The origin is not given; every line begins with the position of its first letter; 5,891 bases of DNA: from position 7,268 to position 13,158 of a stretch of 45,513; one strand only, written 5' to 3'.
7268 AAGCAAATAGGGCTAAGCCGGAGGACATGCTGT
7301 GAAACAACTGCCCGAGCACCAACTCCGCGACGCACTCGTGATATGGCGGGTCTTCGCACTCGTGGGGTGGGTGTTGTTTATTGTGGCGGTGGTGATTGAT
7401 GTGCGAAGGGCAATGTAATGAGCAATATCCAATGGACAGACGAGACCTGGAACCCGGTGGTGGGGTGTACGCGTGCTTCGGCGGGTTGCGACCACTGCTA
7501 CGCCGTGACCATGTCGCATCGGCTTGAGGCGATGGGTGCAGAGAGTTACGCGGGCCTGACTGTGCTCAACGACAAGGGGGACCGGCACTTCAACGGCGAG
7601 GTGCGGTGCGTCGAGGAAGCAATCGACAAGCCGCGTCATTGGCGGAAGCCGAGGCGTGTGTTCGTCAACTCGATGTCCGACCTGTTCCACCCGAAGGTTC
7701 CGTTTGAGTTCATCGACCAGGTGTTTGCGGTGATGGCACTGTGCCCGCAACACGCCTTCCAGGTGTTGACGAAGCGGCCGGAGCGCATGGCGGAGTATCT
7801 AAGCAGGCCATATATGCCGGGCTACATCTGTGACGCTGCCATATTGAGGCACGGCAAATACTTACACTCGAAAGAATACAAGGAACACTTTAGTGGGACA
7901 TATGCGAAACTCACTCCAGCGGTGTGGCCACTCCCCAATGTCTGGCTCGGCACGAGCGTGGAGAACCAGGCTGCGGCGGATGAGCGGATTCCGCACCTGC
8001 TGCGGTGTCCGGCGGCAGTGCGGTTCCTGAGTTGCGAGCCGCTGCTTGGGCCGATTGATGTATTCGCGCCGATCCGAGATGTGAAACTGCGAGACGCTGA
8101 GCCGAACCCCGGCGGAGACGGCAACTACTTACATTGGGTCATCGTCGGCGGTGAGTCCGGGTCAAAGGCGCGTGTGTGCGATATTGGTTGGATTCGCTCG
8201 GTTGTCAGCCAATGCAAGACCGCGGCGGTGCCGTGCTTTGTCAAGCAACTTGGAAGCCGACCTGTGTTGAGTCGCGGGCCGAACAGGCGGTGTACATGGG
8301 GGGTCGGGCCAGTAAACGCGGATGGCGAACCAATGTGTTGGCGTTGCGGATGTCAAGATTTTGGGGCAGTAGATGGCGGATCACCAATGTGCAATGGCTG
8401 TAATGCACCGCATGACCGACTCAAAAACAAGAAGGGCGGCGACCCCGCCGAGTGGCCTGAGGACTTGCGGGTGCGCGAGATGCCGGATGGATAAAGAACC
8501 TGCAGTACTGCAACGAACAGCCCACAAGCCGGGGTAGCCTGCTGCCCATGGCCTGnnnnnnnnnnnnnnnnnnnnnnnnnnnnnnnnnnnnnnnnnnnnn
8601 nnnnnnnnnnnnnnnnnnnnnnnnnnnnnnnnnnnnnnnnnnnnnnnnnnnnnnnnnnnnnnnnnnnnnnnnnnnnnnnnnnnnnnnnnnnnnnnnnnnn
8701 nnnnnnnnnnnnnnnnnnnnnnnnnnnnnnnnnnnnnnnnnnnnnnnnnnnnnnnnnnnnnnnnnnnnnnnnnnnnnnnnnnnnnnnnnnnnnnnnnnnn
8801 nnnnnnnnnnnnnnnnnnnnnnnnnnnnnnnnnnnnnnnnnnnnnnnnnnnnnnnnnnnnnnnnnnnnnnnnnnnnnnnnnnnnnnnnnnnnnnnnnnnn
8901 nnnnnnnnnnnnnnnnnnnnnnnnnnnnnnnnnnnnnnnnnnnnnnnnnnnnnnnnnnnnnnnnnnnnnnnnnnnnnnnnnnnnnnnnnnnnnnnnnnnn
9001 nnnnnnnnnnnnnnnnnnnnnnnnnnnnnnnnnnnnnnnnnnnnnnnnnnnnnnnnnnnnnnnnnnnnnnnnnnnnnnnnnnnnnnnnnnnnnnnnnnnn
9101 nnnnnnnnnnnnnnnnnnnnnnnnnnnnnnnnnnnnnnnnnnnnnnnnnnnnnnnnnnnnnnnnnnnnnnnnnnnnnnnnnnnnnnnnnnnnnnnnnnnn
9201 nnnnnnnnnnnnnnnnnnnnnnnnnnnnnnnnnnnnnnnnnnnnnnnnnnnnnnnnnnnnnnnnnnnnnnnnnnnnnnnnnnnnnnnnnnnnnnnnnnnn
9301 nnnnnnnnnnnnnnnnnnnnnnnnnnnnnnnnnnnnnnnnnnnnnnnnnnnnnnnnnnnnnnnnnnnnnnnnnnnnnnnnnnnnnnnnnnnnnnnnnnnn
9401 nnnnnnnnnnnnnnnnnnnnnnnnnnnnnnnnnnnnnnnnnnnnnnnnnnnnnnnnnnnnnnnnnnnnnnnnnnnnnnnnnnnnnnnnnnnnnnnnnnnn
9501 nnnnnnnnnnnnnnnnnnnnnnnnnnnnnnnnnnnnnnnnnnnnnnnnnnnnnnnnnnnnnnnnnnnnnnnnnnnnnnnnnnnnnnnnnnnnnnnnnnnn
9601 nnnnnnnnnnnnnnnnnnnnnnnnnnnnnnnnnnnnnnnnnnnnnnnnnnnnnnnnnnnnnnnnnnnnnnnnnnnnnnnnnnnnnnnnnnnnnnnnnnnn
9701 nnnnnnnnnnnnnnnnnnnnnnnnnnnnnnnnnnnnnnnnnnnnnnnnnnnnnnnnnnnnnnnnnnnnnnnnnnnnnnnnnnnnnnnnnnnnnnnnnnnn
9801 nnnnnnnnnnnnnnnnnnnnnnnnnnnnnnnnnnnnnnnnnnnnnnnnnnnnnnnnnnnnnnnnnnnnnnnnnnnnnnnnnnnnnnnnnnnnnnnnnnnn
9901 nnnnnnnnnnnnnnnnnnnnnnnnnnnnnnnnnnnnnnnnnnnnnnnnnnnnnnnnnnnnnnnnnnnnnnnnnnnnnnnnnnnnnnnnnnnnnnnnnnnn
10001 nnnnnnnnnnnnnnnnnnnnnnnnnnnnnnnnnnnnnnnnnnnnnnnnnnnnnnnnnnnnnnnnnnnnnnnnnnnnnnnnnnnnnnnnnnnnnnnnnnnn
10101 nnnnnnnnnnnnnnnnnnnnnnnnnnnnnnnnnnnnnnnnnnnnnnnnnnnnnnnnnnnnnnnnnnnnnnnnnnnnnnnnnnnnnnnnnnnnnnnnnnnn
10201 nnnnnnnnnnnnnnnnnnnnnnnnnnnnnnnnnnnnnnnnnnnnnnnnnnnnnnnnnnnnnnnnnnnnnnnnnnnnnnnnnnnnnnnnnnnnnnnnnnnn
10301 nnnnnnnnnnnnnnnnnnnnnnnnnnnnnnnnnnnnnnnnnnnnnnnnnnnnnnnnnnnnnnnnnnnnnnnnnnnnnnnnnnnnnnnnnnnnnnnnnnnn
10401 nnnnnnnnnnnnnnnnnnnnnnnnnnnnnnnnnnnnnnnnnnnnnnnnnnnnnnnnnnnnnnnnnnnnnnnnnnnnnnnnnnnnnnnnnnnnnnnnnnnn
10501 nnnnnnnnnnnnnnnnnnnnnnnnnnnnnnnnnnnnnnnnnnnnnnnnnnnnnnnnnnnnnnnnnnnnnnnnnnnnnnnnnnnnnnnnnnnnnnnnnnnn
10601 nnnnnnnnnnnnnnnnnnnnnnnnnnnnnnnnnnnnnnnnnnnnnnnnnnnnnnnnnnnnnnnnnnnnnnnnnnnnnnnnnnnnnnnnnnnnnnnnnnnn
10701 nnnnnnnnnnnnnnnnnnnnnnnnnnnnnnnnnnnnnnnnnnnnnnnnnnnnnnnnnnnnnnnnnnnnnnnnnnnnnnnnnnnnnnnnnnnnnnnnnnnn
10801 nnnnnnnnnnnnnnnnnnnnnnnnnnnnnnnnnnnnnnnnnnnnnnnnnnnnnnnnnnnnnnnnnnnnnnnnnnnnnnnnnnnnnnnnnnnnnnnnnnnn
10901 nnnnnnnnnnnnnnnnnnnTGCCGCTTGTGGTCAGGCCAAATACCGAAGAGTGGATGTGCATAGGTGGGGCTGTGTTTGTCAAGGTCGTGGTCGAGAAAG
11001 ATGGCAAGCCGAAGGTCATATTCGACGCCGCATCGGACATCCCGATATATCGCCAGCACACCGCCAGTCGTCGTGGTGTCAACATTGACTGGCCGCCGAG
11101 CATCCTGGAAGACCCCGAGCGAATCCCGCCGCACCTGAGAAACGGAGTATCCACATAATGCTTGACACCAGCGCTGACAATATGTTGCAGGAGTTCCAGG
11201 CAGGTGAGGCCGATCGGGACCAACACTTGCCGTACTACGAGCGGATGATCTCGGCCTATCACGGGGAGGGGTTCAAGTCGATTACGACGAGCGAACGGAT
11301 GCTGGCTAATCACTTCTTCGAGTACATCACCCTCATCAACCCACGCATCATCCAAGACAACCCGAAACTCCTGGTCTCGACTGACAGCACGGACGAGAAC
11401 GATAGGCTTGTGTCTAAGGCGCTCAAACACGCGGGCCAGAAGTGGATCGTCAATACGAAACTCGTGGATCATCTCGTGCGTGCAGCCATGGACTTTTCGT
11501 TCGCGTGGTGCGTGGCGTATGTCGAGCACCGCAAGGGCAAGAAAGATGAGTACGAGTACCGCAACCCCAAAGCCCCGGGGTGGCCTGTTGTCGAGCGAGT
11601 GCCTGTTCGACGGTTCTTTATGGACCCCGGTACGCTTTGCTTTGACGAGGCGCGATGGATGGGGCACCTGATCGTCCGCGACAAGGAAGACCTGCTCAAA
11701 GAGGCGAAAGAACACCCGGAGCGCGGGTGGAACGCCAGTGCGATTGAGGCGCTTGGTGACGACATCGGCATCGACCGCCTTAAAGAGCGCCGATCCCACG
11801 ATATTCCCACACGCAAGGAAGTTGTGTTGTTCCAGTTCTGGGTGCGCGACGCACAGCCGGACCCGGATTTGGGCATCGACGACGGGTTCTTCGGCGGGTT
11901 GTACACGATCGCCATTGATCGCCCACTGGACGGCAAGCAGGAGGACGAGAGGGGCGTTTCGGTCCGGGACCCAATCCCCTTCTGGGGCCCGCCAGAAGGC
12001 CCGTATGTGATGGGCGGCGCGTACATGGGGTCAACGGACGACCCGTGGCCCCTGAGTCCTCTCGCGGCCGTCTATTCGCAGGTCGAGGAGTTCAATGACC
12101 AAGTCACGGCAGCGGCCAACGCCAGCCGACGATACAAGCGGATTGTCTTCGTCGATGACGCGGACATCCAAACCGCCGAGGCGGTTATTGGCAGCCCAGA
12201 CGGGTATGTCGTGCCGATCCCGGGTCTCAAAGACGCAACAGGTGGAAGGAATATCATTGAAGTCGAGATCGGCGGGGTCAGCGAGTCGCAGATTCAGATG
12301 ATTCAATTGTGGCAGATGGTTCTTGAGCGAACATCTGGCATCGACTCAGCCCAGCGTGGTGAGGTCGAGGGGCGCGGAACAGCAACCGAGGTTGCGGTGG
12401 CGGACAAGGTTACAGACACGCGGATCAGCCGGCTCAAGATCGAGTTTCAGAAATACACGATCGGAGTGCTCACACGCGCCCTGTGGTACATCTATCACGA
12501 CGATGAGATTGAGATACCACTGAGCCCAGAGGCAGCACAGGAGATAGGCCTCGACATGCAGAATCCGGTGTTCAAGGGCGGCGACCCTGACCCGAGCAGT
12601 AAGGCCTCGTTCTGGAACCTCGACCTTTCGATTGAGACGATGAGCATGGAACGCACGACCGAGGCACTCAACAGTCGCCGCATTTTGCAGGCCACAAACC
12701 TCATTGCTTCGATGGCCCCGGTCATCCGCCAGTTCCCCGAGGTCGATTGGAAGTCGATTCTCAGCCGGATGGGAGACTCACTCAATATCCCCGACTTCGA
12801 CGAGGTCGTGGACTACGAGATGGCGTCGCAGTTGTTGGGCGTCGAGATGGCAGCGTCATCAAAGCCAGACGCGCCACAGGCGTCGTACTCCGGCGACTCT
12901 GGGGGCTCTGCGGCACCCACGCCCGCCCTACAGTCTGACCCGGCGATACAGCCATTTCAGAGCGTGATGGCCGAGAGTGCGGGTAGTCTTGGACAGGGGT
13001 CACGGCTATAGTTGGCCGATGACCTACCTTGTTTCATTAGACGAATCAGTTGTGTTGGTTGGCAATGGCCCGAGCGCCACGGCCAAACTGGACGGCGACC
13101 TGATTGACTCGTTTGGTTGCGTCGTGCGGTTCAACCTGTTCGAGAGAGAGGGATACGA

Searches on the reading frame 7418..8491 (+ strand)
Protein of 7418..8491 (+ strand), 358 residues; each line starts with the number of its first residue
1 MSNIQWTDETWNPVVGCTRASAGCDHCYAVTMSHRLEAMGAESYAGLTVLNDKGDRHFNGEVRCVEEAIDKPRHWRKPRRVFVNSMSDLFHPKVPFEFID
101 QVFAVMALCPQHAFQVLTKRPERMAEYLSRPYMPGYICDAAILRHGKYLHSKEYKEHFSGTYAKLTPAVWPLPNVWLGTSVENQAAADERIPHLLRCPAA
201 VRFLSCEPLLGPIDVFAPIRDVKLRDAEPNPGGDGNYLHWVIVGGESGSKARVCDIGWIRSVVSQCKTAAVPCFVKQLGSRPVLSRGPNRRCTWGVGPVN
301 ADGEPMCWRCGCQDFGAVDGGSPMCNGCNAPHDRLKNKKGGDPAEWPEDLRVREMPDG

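Call 25: search_protein_families(library=pfam, proteins=[window:7418-8491:+], max_evalue=0.01)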
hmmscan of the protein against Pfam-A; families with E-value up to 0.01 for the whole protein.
window:7418-8491:+ (358 aa): 2 families
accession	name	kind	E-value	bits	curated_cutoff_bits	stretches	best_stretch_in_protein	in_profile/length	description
PF07505.17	DUF5131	-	1.7e-85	286.9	28.9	1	2-280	2-217/243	Protein of unknown function (DUF5131)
PF17338.8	GP88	-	0.00042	20.7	24.4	1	17-134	38-151/230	Gene product 88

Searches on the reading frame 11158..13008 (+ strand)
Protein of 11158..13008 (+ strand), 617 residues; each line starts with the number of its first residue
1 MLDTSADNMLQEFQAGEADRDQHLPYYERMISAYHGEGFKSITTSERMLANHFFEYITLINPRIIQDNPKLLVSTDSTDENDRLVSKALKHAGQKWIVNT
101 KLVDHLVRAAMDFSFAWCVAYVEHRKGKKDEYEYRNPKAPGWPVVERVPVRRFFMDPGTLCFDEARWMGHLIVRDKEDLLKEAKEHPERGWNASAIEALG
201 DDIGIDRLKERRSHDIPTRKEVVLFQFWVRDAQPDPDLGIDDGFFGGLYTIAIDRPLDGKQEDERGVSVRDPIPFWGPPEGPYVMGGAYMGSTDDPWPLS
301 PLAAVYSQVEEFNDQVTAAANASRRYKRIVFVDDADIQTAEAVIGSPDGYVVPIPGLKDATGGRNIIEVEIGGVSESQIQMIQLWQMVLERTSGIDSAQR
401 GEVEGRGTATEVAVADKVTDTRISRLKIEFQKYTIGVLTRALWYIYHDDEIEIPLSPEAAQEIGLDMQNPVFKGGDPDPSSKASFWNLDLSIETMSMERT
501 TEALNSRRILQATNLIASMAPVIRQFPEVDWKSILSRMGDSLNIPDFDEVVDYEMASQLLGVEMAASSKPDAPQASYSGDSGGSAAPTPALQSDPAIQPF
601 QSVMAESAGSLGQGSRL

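Call 19: search_protein_families(library=pfam, proteins=[window:11158-13008:+], max_evalue=0.01)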
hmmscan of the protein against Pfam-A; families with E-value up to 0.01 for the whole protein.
window:11158-13008:+ (617 aa): 1 family
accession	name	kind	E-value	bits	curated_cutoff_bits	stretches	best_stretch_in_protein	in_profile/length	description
PF23899.1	SU10_portal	-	0.00035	19.6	30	1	131-214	179-256/593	Phage SU10 portal protein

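Call 20: search_protein_families(library=phrogs, proteins=[window:11158-13008:+], max_evalue=0.001)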
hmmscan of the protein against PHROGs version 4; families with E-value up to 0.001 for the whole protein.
window:11158-13008:+ (617 aa): 0 families
